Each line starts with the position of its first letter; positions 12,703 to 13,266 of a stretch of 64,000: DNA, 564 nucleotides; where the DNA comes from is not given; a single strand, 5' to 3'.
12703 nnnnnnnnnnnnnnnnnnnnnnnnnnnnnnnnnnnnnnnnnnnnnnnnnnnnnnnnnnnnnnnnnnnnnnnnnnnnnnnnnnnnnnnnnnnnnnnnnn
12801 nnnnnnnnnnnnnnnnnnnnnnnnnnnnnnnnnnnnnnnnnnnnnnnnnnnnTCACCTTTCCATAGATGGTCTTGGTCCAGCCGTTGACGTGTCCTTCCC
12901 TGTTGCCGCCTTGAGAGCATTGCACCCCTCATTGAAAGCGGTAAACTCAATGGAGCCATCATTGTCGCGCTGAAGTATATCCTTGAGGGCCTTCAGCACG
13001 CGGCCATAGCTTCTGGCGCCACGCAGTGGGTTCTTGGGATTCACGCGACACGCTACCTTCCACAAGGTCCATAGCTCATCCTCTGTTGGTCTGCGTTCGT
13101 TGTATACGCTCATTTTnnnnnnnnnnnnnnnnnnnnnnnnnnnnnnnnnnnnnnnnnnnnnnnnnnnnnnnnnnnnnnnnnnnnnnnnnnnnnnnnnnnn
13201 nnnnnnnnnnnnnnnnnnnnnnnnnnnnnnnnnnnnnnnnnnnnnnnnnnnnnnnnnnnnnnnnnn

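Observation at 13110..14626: Translationally coupled SPFH (band-7) protein and proteasome/HslV-like Ntn peptidase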

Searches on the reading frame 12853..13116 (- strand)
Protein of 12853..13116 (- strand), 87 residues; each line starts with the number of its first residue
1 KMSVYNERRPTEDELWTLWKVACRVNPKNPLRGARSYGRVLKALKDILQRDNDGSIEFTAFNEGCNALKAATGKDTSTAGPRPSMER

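Call 3: search_protein_families(library=pfam, proteins=[window:12853-13116:-], max_evalue=1)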
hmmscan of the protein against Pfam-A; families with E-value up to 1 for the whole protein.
window:12853-13116:- (87 aa): 0 families

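Call 4: search_protein_families(library=phrogs, proteins=[window:12853-13116:-], max_evalue=0.01)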
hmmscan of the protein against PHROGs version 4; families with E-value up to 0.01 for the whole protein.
window:12853-13116:- (87 aa): 0 families
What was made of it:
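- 12853..13113 (-): 86-aa protein of unknown function, sharing an ATGA overlap with the peptidase stop. No Pfam or PHROG hit (calls 3, 4).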

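Call 41: search_protein_families(library=ncbifam, proteins=[window:12853-13113:-], max_evalue=0.01)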
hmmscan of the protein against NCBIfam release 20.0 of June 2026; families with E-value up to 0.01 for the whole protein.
window:12853-13113:- (86 aa): 0 families
